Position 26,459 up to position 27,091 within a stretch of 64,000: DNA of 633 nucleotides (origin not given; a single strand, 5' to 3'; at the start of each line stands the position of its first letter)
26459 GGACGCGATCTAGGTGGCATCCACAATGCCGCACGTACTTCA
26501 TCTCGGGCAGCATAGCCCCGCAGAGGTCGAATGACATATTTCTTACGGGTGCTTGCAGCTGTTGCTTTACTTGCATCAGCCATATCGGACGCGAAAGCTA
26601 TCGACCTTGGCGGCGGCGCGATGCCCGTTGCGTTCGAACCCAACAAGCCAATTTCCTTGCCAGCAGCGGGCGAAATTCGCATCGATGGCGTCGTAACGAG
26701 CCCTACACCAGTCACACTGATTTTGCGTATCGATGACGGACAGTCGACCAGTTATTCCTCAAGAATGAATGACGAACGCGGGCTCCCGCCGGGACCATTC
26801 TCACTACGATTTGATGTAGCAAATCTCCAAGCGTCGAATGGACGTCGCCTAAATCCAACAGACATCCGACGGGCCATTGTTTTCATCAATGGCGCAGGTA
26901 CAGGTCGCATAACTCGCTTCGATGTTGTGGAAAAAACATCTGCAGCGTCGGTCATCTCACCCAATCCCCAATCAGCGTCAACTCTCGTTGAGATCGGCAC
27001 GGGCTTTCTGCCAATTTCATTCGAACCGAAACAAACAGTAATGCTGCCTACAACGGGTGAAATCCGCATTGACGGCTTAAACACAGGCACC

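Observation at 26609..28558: Five tandem copies of an unrecognised ~130-143-aa extracellular domain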

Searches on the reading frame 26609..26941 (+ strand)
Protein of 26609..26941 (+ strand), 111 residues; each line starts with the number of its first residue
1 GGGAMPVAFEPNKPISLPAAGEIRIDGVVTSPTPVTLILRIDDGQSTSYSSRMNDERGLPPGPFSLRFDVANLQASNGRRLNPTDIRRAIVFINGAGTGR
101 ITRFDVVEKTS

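Call 16: search_solved_structures(query=A1, max_evalue=10)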
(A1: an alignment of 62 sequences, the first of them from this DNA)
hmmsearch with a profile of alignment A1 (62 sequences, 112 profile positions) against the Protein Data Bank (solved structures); distinct sequences matched with E-value up to 10: 2.
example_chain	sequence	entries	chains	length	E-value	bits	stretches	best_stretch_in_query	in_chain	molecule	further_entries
6mw4_A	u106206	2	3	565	0.95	12.3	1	36-108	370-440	Putative germination-specific protease | Germination-specific protease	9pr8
9sj9_A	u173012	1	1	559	1.1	12.1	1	36-108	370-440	S8 family peptidase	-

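Call 24: predict_structure(alignment_id=A1)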
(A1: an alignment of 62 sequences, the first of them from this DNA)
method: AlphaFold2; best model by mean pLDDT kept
length: 111 residues; sequences in the alignment: 62
mean_pLDDT: 96.3   pTM: 0.87
mean pLDDT of the five models: 96.3, 96.0, 95.7, 95.5, 94.7
residues with pLDDT >= 90: 107; 70-90: 3; 50-70: 1; < 50: 0
segments of 3 or more residues with pLDDT < 50: none
pLDDT, mean of each block of 10 residues (from residue 1): 94 95 98 98 97 98 98 97 98 97 92 59
secondary structure, 60 per line:
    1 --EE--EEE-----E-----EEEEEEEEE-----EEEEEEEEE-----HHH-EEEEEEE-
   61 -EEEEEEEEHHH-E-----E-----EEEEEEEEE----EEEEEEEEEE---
elements in order: E7-9 E21-29 E35-43 E53-59 E62-69 E86-94 E99-108

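Call 26: search_protein_representatives(alignment_id=A1)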
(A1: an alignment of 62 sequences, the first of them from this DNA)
Query: 62 sequences, 112 profile positions. Proteins with E-value up to 0.001 (for the whole library): 623; up to 1e-10: 152; up to 1e-30: 28. The best 150 are listed.
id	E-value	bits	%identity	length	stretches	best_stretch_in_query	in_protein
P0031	3.4e-154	519.4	-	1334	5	1-110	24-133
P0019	4.8e-134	454.5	-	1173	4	1-110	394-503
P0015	4.7e-109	374.0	-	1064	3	1-110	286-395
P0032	3.0e-104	358.5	-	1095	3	1-108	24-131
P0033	7.2e-99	341.2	-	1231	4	7-108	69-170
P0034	1.0e-95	331.1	-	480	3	1-109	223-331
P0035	3.4e-92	319.7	-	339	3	1-109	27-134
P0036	9.2e-92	318.3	-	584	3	2-110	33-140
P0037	7.8e-91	315.3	-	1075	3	1-110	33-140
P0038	6.6e-87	302.7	-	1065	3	1-110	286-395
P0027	5.9e-86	299.6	-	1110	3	1-109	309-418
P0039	3.1e-69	245.8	-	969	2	1-109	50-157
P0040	4.6e-64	229.1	-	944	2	1-110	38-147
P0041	7.2e-63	225.2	-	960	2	1-110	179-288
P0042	4.3e-59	213.1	-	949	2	1-108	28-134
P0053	1.0e-31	124.9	-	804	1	2-110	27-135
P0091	1.1e-21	92.6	-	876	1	4-103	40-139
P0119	7.1e-19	83.6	-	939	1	3-95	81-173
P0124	3.4e-18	81.4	-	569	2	30-99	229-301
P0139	9.8e-17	76.7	-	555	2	30-106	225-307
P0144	3.4e-16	74.9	-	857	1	5-109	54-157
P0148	5.6e-16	74.2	-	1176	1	13-97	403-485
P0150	1.1e-15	73.3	-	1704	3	29-95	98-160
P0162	9.2e-14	67.1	-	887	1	20-95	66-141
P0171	3.0e-12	62.2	-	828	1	4-105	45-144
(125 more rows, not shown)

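Call 27: fold_search(model_id=the predicted structure, library=pdb)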
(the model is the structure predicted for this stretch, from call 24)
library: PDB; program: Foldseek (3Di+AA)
matches with E <= 10: 1607; with E <= 0.001: 12
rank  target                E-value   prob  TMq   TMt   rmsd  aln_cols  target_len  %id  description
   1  4bq3_C                1.6e-04  1.00  0.72  0.12   6.4       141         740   13  Structural analysis of an exo-beta-agarase (released 2013-08-14)
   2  6xj9_A                2.0e-04  1.00  0.73  0.13   6.3       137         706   12  Structure of PfGH50B (released 2020-09-16)
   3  6xj9_B                2.3e-04  1.00  0.72  0.13   6.2       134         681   13  Structure of PfGH50B (released 2020-09-16)
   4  8qx6_B                2.4e-04  1.00  0.62  0.45   3.6       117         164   16  Novel laminarin-binding CBM X584 (released 2024-09-18)
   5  4bq3_B                3.3e-04  1.00  0.70  0.12   7.0       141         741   13  Structural analysis of an exo-beta-agarase (released 2013-08-14)
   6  4bq3_D                3.7e-04  1.00  0.70  0.12   6.8       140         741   14  Structural analysis of an exo-beta-agarase (released 2013-08-14)
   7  4bq5_B                4.9e-04  1.00  0.73  0.12   6.4       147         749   13  Structural analysis of an exo-beta-agarase (released 2013-08-14)
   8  4bq3_A                5.2e-04  1.00  0.70  0.12   6.8       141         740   13  Structural analysis of an exo-beta-agarase (released 2013-08-14)
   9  4bq2_D                5.5e-04  1.00  0.68  0.12   6.7       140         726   14  Structural analysis of an exo-beta-agarase (released 2013-08-14)
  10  4bq2_C                5.5e-04  1.00  0.67  0.12   6.9       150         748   13  Structural analysis of an exo-beta-agarase (released 2013-08-14)
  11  4bq2_B                5.8e-04  1.00  0.70  0.12   7.1       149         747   13  Structural analysis of an exo-beta-agarase (released 2013-08-14)
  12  4bq4_A                7.2e-04  1.00  0.70  0.12   6.8       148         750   14  Structural analysis of an exo-beta-agarase (released 2013-08-14)
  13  4bq2_A                1.1e-03  1.00  0.73  0.12   6.7       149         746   13  Structural analysis of an exo-beta-agarase (released 2013-08-14)
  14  5z6p_A                1.5e-03  1.00  0.62  0.12   5.5       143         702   13  The crystal structure of an agarase, AgWH50C (released 2019-01-02)
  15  8qpg_TA               1.7e-03  1.00  0.61  0.20   4.6       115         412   10  Turret of Haloferax tailed virus 1 (released 2024-10-09)
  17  5z6p_B                2.2e-03  1.00  0.72  0.15   3.5       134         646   12  The crystal structure of an agarase, AgWH50C (released 2019-01-02)
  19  2xom_A                3.5e-03  1.00  0.44  0.36   5.1       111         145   13  Atomic resolution structure of TmCBM61 in complex with beta-1,4- galactotriose (released 2010-09-08)
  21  1wzx_A                4.2e-03  1.00  0.54  0.39   5.9       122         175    8  Crystal Structure of Family 30 Carbohydrate Binding Module. (released 2005-03-22)
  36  4d0q                  9.6e-03  1.00  0.54  0.40   5.0       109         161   13  Hyaluronan Binding Module of the Streptococcal Pneumoniae Hyaluronate Lyase (released 2014-08-06)
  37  6r3m_A                9.6e-03  1.00  0.54  0.38   4.8       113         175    6  Family 11 Carbohydrate-Binding Module from Clostridium thermocellum in complex with beta-1,3-1,4-mixed-linked tetrasac (released 2020-02-05)
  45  1wzx_B                1.2e-02  1.00  0.57  0.41   5.8       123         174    9  Crystal Structure of Family 30 Carbohydrate Binding Module. (released 2005-03-22)
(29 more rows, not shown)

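Call 28: search_protein_families(library=pfam, proteins=[P0150, P0148, P0124, P0139, P0053, P0091, P0119, P0162, P0171, P0144], max_evalue=0.1)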
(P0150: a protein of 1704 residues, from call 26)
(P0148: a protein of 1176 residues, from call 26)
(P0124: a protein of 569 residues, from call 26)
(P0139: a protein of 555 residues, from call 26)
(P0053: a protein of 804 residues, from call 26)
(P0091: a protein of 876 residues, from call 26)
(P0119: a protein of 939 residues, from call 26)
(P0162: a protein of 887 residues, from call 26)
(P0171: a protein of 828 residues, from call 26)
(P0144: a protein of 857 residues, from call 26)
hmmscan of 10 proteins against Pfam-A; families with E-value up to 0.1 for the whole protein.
P0150 (1704 aa): 8 families
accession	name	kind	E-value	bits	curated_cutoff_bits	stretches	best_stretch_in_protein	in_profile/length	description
PF02449.21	Glyco_hydro_42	-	3.2e-12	47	21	1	1078-1239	100-258/376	Beta-galactosidase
PF03425.19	CBM_11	-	5e-11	43.4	27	1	29-147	11-140/182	Carbohydrate binding domain (family 11)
PF08532.16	Glyco_hydro_42M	-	8.3e-06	25.9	25.8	1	1361-1433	33-99/207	Beta-galactosidase trimerisation domain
PF09822.16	ABC_transp_aux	-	5.4e-05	23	34.7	1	1382-1423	36-78/288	ABC-type uncharacterized transport system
PF14258.12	DUF4350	-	0.00023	21.9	30.4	0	626-764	50-159/181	Domain of unknown function (DUF4350)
PF09092.17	Lyase_N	-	0.024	14.9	26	0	33-74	4-45/166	Lyase, N terminal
PF13709.12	DUF4159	-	0.032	14.2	25.9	1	1401-1436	63-89/202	Domain of unknown function (DUF4159)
PF19469.4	DUF6006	-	0.04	13.9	26.3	0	428-463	95-130/140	Family of unknown function (DUF6006)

P0148 (1176 aa): 2 families
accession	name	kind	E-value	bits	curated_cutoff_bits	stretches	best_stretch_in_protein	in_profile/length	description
PF01757.29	Acyl_transf_3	-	2.2e-23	83.3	31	1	14-331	2-319/326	Acyltransferase domain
PF13320.12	GH123_cat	-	0.045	13.5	23.1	1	1043-1089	250-301/324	Glycoside hydrolase 123, catalytic domain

P0124 (569 aa): 3 families
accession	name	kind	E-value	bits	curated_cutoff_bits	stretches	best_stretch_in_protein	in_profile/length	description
PF03425.19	CBM_11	-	6.6e-07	30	27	1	21-97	9-92/182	Carbohydrate binding domain (family 11)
PF17992.7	Agarase_CBM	-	0.00068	19.7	26.3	0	148-183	137-172/178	Agarase CBM like domain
PF21582.3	CBM30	-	0.086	13.2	27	0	132-178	126-168/170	Carbohydrate binding domain 30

P0139 (555 aa): 3 families
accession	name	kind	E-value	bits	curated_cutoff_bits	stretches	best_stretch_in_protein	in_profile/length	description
PF17992.7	Agarase_CBM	-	7.2e-06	26.2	26.3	1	28-111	1-85/178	Agarase CBM like domain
PF03425.19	CBM_11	-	0.00026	21.5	27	0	39-100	33-97/182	Carbohydrate binding domain (family 11)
PF16132.11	DUF4843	-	0.041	13.9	34.5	0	226-306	16-94/163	Domain of unknown function (DUF4843)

P0053 (804 aa): 0 families

P0091 (876 aa): 2 families
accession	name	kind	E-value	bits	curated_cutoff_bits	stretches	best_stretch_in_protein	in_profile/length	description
PF13320.12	GH123_cat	-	0.0083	16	23.1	1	717-798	245-323/324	Glycoside hydrolase 123, catalytic domain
PF11300.13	DUF3102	-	0.091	13.4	24.4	0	778-820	27-69/129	Protein of unknown function (DUF3102)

P0119 (939 aa): 0 families

P0162 (887 aa): 0 families

P0171 (828 aa): 1 family
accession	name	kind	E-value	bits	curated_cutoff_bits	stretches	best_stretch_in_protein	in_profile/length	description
PF13320.12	GH123_cat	-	9.9e-05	22.3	23.1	1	600-740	143-300/324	Glycoside hydrolase 123, catalytic domain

P0144 (857 aa): 1 family
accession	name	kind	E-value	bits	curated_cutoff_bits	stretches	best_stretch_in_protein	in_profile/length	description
PF22680.2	Glyco_hydro_123_N_2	-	0.051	13.8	27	0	480-500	121-141/142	Glycoside hydrolase 123 N-terminal domain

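Call 48: fold_search(model_id=the predicted structure, library=viral)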
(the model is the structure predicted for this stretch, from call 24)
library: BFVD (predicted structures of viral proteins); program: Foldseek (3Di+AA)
matches with E <= 10: 1780; with E <= 0.001: 5
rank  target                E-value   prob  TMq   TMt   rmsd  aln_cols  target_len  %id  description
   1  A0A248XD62            7.3e-05  1.00  0.65  0.08   5.8       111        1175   18  Tail fiber protein [Klebsiella phage YMC16/01/N133_KPN_BP]
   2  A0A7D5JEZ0            3.6e-04  1.00  0.60  0.29   3.9       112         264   12  (no name in the UniProt tables at hand)
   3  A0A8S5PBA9            5.6e-04  1.00  0.47  0.13   5.0       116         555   13  S-layer associated multidomain endoglucanase 16 carbohydrate binding module-2.9A [Siphoviridae sp. ctYtb10]
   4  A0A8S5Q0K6            8.8e-04  1.00  0.54  0.22   4.2       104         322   15  Uncharacterized protein (Fragment) [Podoviridae sp. ctack17]
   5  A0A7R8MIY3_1          9.3e-04  1.00  0.44  0.08   5.4       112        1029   13  (no name in the UniProt tables at hand)
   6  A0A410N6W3            1.2e-03  1.00  0.56  0.19   4.7       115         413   10  Prokaryotic polysaccharide deacetylase [Haloferax tailed virus 1]
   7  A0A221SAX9            1.3e-03  1.00  0.61  0.29   5.5       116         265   10  Minor tail protein [Streptomyces phage Warpy]
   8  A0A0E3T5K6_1          1.4e-03  1.00  0.50  0.08   5.9       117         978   11  Tail fiber [Bacillus phage Stills]
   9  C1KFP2                1.4e-03  1.00  0.47  0.13   5.8       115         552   13  Uncharacterized protein [Lactobacillus phage Lb338-1]
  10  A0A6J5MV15            2.0e-03  1.00  0.59  0.26   6.2       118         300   11  Uncharacterized protein [uncultured Caudovirales phage]
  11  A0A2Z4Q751            2.1e-03  1.00  0.46  0.10   8.2       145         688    8  Minor tail protein [Microbacterium phage Percival]
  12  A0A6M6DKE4            2.2e-03  1.00  0.60  0.25   4.9       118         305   14  (no name in the UniProt tables at hand)
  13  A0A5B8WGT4            2.2e-03  1.00  0.58  0.20   4.4       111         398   15  Esterase [Arthrobacter phage Qui]
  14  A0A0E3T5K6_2          2.6e-03  1.00  0.46  0.08   5.0       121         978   11  Tail fiber [Bacillus phage Stills]
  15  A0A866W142            2.6e-03  0.99  0.39  0.18   7.8       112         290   13  Uncharacterized protein [Banggai cardinalfish iridovirus]
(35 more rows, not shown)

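Call 65: search_protein_families(library=pfam, alignment_id=A1, max_evalue=10)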
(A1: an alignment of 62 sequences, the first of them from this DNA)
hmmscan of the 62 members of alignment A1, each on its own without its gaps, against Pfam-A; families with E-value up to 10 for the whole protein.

A. member 1, seq(111 aa): 0 families

B. families by the number of members that match (of 62 scanned): 12 families
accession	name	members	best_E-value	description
PF08308.17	PEGA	2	0.11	PEGA domain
PF08545.16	ACP_syn_III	1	0.0093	3-Oxoacyl-[acyl-carrier-protein (ACP)] synthase III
PF24801.1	FNIII-A_GpJ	1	0.025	Tip attachment protein J,FNIII-A domain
PF14310.12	Fn3-like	1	0.041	Fibronectin type III-like domain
PF20422.3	DHR-2_Lobe_B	1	0.041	DHR-2, Lobe B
PF09890.14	DUF2117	1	0.055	Uncharacterized protein conserved in archaea (DUF2117)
PF20188.4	DUF6551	1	0.067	Family of unknown function (DUF6551)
PF11741.13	AMIN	1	0.069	AMIN domain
PF09750.14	DRY_EERY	1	0.084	Alternative splicing regulator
PF03174.19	CHB_HEX_C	1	0.14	Chitobiase/beta-hexosaminidase C-terminal domain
PF04370.17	DUF508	1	0.16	Domain of unknown function (DUF508)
PF19135.5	DUF5818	1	1.3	Protein of unknown function (DUF5818)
